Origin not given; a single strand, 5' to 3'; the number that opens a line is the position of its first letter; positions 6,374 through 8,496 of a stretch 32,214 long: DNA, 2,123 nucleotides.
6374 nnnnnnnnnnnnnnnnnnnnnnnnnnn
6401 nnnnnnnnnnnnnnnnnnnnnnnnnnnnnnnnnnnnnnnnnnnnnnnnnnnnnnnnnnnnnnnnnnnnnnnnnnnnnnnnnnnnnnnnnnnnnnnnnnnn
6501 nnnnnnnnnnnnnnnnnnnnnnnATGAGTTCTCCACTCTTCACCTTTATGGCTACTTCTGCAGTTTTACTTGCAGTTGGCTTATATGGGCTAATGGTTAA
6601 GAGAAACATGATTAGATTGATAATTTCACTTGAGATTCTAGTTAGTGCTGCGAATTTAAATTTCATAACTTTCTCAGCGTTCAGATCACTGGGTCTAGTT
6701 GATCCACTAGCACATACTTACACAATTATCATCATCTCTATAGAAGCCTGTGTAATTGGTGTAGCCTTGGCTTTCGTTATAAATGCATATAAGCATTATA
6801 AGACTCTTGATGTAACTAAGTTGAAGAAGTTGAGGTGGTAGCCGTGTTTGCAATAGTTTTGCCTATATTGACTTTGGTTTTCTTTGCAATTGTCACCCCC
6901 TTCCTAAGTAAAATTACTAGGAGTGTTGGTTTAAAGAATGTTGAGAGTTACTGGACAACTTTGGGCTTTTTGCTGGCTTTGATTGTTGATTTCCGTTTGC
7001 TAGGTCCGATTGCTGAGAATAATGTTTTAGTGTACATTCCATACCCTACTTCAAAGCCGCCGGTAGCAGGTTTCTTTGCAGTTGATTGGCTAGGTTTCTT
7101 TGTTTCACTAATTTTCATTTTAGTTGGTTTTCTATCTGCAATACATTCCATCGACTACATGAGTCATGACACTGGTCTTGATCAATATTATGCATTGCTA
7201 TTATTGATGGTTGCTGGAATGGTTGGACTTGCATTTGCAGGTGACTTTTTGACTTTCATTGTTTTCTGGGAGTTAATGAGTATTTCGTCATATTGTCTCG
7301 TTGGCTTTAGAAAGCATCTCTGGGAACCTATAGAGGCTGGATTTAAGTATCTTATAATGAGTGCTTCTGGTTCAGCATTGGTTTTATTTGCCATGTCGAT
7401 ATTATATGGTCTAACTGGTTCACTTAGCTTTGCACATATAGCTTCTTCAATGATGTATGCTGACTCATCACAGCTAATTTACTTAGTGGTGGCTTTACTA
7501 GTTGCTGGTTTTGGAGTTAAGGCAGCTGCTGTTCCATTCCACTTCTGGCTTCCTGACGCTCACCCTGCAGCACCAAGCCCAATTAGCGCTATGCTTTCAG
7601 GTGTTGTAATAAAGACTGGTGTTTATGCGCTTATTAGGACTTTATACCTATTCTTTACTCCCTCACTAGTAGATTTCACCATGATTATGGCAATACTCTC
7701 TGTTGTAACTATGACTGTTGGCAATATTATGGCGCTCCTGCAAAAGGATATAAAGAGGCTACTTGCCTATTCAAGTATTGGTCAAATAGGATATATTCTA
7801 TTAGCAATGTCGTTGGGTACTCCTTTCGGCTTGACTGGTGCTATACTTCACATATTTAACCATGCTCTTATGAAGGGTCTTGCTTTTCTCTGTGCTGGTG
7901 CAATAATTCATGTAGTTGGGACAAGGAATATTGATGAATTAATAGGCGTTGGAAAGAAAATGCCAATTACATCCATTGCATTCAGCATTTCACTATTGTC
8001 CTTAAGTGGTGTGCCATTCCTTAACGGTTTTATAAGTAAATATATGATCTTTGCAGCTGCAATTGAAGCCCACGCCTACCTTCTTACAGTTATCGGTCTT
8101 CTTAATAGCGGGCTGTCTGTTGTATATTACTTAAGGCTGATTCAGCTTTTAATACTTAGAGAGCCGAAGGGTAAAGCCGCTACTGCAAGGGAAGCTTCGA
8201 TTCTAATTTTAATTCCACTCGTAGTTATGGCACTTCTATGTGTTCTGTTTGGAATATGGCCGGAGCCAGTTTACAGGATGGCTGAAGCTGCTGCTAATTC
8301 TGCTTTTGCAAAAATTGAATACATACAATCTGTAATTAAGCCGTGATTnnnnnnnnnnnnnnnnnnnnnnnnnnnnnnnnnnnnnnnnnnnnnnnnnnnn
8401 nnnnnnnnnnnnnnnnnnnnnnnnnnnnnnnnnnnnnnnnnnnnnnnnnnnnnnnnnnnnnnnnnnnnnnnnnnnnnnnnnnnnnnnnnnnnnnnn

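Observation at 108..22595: Complete complex-I-style 11-subunit set built around a hydrogenase-type catalytic module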

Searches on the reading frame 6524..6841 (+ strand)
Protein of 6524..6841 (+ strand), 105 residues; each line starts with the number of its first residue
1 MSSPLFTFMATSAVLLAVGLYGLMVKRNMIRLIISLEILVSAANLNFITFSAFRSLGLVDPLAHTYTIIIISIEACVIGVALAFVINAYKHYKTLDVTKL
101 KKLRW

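Call 5: search_protein_families(library=pfam, proteins=[window:6524-6841:+], max_evalue=0.01)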
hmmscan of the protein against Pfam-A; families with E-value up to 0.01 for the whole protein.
window:6524-6841:+ (105 aa): 1 family
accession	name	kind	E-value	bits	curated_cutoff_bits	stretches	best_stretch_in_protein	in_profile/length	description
PF00420.29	Oxidored_q2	-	1.4e-22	79.7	26.1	1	8-105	2-95/95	NADH-ubiquinone/plastoquinone oxidoreductase chain 4L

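Call 39: search_protein_families(library=ncbifam, proteins=[window:6524-6841:+], max_evalue=0.001)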
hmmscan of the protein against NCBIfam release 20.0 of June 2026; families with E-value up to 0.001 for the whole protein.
window:6524-6841:+ (105 aa): 18 families
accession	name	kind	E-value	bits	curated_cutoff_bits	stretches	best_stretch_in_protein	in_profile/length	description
NF004322.0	PRK05715.1-4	equivalog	1.9e-19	69.6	128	1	4-105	5-104/104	NADH-quinone oxidoreductase subunit NuoK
NF040614.1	F420_dehyd_FpoK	exception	9.3e-19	67.7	145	1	4-105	1-98/98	F420H2 dehydrogenase subunit FpoK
NF004320.0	PRK05715.1-2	equivalog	1e-17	64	57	1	8-105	6-99/99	NADH-quinone oxidoreductase subunit NuoK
NF006250.0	PRK08388.1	equivalog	1.6e-17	64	137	2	57-104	71-118/119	putative monovalent cation/H+ antiporter subunit C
NF004319.0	PRK05715.1-1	equivalog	2e-13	50.4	101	1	8-104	7-99/100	NADH-quinone oxidoreductase subunit NuoK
NF004323.0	PRK05715.1-5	equivalog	1.1e-11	44.9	89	1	6-103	6-100/102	NADH-quinone oxidoreductase subunit NuoK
NF004321.0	PRK05715.1-3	equivalog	2.3e-11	43.9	91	1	7-104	6-100/101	NADH-quinone oxidoreductase subunit NuoK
NF005618.0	PRK07375.1-3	equivalog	3.8e-09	36.8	107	2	9-51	9-51/119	putative monovalent cation/H+ antiporter subunit C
NF005621.0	PRK07375.1-6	equivalog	1.2e-08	34.8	126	1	11-104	13-117/120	putative monovalent cation/H+ antiporter subunit C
NF009304.0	PRK12661.1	equivalog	2.4e-06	27.7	152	0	57-104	92-139/140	putative monovalent cation/H+ antiporter subunit C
NF005623.0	PRK07375.2-2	equivalog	4.9e-06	26.7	81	1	11-88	5-90/93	putative monovalent cation/H+ antiporter subunit C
NF009302.0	PRK12659.1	equivalog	9.2e-06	25.5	154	1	13-51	10-47/117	Na+/H+ antiporter subunit C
NF009301.0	PRK12658.1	equivalog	1.9e-05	24.4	156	1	11-49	8-45/125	Na+/H+ antiporter subunit C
NF006372.0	PRK08600.1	equivalog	7e-05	22.9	127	0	10-102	7-105/113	Na(+)/H(+) antiporter subunit C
NF009303.0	PRK12660.1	subfamily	9.9e-05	22.2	132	1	13-104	10-108/114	putative monovalent cation/H+ antiporter subunit C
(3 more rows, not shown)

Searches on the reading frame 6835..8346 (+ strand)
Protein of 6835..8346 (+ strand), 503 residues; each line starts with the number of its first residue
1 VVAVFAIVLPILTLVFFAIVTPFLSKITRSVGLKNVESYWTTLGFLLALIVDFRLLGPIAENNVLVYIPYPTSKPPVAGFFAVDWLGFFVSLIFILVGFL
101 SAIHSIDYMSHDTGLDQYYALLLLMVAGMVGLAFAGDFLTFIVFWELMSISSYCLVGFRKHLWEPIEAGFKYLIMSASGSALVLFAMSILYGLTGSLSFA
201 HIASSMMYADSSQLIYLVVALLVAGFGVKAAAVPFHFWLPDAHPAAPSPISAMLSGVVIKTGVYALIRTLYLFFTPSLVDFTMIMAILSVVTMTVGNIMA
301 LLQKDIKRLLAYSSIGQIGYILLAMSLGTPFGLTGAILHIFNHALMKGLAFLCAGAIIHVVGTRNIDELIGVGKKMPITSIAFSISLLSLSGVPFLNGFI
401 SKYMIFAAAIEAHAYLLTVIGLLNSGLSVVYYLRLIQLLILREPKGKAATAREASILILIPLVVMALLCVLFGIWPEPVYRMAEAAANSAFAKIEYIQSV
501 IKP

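Call 5: search_protein_families(library=pfam, proteins=[window:6835-8346:+], max_evalue=0.01)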
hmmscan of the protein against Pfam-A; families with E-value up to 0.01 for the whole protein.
window:6835-8346:+ (503 aa): 2 families
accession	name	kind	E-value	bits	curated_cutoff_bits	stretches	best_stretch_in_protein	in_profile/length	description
PF00361.26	Proton_antipo_M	-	4.5e-77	259.6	21.5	1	135-427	1-293/294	NADH:quinone oxidoreductase/Mrp antiporter, TM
PF00662.26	Proton_antipo_N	-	0.00032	21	24.5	1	81-119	13-51/51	NADH-Ubiquinone oxidoreductase (complex I), chain 5 N-terminus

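Call 23: search_solved_structures(query=window:6835-8346:+, max_evalue=1e-20, show_alignments=1)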
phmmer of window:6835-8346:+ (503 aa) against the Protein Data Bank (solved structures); distinct sequences matched with E-value up to 1e-20: 73 (the best 60 are shown).
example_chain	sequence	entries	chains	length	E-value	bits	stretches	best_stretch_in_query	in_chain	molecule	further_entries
6cfw_H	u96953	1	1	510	2.5e-96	326.9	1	16-500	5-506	Monovalent cation/H+ antiporter subunit D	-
6u8y_H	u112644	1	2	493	6.4e-69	236.5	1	14-500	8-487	NADH dehydrogenase subunit N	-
6hum_B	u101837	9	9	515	5.6e-58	200.4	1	78-483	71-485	NAD(P)H-quinone oxidoreductase subunit 2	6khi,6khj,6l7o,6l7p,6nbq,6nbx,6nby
6u8y_X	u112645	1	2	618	7.2e-57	196.8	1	84-481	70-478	NADH dehydrogenase subunit M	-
8e9g_N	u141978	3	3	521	1.7e-52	182.3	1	112-486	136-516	NADH-quinone oxidoreductase subunit N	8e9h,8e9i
7qru_D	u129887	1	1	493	1.9e-50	175.6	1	7-502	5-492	Na+/H+ antiporter subunit D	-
7a23_I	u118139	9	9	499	1.2e-49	172.9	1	88-488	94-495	Nad2m | NADH-ubiquinone oxidoreductase chain 2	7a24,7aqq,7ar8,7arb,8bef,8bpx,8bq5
7ar7_N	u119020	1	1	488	1.3e-49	172.8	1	88-488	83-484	NADH-ubiquinone oxidoreductase chain 2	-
8e73_2M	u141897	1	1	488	1.4e-47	166.1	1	79-488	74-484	Nad2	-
7eu3_B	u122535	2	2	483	3.8e-47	164.7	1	89-441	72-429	NAD(P)H-quinone oxidoreductase subunit 2, chloroplastic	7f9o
4he8_L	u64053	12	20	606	5.9e-47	164.1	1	81-495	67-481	NADH-quinone oxidoreductase subunit 12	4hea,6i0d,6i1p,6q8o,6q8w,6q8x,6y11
7qru_A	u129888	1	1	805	1.1e-46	163.1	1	15-486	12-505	Na+/H+ antiporter subunit A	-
9grx_B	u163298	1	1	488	5.1e-46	161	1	89-441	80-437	NAD(P)H-quinone oxidoreductase subunit 2 A, chloroplastic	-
6tjv_D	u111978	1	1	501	5.8e-46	160.8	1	81-492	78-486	NADH dehydrogenase subunit 4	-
6x89_2M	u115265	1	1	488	1.1e-45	159.9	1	86-487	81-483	NU2M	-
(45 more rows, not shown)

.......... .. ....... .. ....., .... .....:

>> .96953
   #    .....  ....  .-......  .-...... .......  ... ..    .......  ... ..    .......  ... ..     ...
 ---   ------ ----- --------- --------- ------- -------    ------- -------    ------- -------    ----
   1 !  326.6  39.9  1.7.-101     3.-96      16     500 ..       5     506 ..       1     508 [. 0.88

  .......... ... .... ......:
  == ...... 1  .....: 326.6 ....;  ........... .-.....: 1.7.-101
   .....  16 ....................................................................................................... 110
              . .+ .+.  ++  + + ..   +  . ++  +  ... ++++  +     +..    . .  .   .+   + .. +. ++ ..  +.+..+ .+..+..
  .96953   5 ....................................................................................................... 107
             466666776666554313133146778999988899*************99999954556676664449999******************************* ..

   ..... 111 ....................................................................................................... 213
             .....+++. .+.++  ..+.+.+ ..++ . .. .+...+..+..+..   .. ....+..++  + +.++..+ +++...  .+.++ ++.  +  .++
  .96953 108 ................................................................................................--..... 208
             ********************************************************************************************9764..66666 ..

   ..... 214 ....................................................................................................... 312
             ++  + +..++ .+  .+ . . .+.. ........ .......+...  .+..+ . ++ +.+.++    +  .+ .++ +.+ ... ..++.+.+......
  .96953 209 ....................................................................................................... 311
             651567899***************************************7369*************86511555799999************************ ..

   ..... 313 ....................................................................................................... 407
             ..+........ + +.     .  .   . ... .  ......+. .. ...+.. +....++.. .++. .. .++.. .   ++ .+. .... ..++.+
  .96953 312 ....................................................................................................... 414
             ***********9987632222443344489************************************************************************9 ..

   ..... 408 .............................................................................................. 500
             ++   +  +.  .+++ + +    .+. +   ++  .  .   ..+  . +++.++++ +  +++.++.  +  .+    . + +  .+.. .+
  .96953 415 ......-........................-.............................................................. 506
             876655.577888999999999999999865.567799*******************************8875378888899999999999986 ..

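Call 39: search_protein_families(library=ncbifam, proteins=[window:6835-8346:+], max_evalue=0.001)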
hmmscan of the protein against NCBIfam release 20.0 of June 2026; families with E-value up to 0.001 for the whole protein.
window:6835-8346:+ (503 aa): 76 families (the best 25 are shown)
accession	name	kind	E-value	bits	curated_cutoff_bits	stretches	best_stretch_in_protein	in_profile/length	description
NF006240.0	PRK08376.1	subfamily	2.8e-116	389.5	662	1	7-501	11-518/521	putative monovalent cation/H+ antiporter subunit D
NF006419.0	PRK08668.1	equivalog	8.8e-98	328.6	617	1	42-489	27-480/613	NADH dehydrogenase subunit M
NF006241.0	PRK08377.1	equivalog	2.5e-86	290.7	645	1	14-500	8-487/494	NADH dehydrogenase subunit N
TIGR01770.1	NDH_I_N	subfamily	6.6e-85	285.9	332.6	1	6-480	2-472/472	NADH-quinone oxidoreductase subunit NuoN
NF005086.0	PRK06521.1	equivalog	2.2e-83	280.9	667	1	12-488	13-504/669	hydrogenase 4 subunit B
NF009306.0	PRK12663.1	equivalog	5e-80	269.7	542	1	6-501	5-492/498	Na+/H+ antiporter subunit D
NF005097.0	PRK06525.1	equivalog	5.7e-79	266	430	1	17-470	7-469/480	hydrogenase 4 subunit D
NF009288.0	PRK12648.1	equivalog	1.8e-76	258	1104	1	15-490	7-486/954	monovalent cation/H+ antiporter subunit A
NF009310.0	PRK12668.1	equivalog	2.5e-76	257.7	564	1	8-483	7-441/584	Na(+)/H(+) antiporter subunit D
NF005818.0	PRK07691.1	equivalog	7.7e-75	252.7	586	1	7-502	6-495/496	Na+/H+ antiporter subunit D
NF004441.0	PRK05777.1-4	equivalog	1e-73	248.7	477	1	117-488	146-521/524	NADH-quinone oxidoreductase subunit NuoN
NF004440.0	PRK05777.1-3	equivalog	3.7e-73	247.1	519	1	65-489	53-475/477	NADH-quinone oxidoreductase subunit NuoN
NF009305.0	PRK12662.1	equivalog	3.8e-72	243.6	700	1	14-487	5-487/492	putative monovalent cation/H+ antiporter subunit D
TIGR01972.1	NDH_I_M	subfamily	2.7e-71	240.7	263.8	1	6-492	4-484/486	NADH-quinone oxidoreductase subunit M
NF005141.0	PRK06590.1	equivalog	2.7e-70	238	556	1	7-482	6-475/615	NADH-quinone oxidoreductase subunit L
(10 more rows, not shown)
